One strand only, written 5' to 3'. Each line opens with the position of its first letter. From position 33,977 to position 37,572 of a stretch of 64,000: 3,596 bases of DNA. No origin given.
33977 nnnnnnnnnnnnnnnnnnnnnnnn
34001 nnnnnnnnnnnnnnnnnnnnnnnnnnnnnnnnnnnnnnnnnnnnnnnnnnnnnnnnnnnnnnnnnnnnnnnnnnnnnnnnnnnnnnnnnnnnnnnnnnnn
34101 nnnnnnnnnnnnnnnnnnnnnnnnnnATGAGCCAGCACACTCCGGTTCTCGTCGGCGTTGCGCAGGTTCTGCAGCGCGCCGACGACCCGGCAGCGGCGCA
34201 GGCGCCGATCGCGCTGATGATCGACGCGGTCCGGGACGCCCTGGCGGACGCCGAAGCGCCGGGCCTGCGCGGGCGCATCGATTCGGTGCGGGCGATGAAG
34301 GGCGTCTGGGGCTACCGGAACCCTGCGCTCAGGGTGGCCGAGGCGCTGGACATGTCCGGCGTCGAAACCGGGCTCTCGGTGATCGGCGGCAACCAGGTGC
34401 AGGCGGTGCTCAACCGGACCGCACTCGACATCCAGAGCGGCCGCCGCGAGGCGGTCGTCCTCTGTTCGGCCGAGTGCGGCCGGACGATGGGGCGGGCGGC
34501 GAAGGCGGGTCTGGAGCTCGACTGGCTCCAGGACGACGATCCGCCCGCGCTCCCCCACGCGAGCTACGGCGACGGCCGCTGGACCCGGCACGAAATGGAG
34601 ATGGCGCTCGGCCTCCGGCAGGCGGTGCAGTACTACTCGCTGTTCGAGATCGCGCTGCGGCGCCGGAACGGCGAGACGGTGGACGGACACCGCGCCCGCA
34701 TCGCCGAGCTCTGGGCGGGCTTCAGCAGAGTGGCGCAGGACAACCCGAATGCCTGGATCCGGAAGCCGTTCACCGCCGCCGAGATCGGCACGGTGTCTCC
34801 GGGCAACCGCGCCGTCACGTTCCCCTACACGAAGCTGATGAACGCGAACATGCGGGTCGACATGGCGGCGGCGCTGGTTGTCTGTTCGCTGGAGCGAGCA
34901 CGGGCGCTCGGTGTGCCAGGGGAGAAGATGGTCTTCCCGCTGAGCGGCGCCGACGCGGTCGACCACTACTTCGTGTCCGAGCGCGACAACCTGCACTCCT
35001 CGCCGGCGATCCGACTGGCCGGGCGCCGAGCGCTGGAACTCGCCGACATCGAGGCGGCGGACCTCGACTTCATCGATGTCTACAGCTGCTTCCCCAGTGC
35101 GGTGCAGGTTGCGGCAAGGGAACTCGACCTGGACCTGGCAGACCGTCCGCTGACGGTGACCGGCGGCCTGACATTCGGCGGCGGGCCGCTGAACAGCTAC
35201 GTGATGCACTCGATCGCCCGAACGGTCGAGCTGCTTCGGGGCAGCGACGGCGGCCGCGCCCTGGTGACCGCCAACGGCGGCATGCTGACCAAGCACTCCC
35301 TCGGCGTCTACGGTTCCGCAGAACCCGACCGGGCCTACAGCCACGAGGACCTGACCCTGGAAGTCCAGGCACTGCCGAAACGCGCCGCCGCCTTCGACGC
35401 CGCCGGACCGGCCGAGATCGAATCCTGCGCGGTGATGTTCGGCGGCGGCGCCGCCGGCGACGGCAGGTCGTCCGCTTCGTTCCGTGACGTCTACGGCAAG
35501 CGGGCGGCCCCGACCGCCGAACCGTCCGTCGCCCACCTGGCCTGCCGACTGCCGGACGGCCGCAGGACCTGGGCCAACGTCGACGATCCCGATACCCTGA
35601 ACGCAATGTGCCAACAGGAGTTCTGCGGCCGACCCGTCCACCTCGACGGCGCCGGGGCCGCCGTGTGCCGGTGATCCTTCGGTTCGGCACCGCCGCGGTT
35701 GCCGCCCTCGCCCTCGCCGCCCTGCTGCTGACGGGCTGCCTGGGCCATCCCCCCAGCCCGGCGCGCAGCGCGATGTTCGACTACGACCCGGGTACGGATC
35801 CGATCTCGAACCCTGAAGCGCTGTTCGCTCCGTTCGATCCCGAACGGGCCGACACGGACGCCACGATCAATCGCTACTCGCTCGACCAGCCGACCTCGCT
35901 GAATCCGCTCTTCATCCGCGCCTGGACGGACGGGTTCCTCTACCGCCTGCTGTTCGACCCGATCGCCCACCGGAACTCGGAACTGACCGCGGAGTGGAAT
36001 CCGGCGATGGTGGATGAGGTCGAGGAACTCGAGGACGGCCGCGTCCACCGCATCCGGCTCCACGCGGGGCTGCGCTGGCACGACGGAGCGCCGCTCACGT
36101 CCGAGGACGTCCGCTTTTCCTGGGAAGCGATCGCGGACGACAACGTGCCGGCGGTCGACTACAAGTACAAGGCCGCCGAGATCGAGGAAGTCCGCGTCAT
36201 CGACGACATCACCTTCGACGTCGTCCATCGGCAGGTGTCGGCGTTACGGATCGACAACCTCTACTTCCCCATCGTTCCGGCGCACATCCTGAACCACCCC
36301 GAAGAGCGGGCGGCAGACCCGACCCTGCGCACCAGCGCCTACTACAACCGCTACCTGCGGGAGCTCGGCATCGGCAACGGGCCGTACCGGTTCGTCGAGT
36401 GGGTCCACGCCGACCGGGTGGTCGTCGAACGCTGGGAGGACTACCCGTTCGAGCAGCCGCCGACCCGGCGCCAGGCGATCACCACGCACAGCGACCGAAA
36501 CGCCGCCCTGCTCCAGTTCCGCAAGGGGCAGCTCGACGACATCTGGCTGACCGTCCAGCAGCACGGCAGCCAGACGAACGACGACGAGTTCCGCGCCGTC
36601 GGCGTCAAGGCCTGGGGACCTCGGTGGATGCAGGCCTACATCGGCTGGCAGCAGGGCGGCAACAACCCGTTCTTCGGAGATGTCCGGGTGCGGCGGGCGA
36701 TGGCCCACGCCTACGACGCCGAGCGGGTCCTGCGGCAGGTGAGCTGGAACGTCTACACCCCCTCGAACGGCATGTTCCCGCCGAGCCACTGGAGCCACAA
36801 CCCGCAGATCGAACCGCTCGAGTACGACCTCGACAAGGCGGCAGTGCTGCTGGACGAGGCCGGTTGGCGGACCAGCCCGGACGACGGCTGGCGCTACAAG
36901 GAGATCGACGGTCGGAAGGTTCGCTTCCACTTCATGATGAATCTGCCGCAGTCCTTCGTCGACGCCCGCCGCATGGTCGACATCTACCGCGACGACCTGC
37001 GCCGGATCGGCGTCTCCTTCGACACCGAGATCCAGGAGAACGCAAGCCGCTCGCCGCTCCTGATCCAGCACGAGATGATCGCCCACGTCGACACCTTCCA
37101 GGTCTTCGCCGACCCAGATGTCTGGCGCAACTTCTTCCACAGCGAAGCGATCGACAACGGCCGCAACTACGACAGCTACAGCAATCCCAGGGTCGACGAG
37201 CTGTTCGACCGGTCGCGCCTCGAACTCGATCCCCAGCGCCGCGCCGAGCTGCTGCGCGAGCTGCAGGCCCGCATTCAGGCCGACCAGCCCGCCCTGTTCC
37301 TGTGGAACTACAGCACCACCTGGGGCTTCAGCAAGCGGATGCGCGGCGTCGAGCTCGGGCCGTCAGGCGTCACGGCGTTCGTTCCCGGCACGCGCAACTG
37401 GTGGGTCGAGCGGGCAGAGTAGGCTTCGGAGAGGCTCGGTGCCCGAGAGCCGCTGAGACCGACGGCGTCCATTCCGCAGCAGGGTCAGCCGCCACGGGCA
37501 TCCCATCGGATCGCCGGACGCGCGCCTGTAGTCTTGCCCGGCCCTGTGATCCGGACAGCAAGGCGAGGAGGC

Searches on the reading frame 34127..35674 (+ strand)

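Call 15: search_protein_families(library=pfam, proteins=[window:34127-35674:+], max_evalue=0.01)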
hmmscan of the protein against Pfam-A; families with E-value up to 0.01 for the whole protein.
window:34127-35674:+ (515 aa): 2 families
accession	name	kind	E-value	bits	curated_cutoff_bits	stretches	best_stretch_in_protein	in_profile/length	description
PF22691.2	Thiolase_C_1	-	1.1e-06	28.9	28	1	276-334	2-59/144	Thiolase C-terminal domain-like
PF18313.7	TLP1_add_C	-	2.9e-06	27.6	26.1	1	465-506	36-78/83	Thiolase-like protein type 1 additional C-terminal domain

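Call 16: search_protein_families(library=padloc, proteins=[window:34127-35674:+], max_evalue=0.001)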
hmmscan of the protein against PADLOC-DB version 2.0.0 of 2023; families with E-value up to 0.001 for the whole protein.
window:34127-35674:+ (515 aa): 0 families

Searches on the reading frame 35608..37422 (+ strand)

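Call 15: search_protein_families(library=pfam, proteins=[window:35608-37422:+], max_evalue=0.01)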
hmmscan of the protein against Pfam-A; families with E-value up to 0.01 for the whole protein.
window:35608-37422:+ (604 aa): 1 family
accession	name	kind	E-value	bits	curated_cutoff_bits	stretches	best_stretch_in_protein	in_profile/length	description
PF00496.27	SBP_bac_5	-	1.3e-58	199.4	32.4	1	130-480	2-329/368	Bacterial extracellular solute-binding proteins, family 5 Middle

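Call 16: search_protein_families(library=padloc, proteins=[window:35608-37422:+], max_evalue=0.001)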
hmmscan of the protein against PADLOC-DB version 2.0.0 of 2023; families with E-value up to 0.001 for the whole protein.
window:35608-37422:+ (604 aa): 0 families
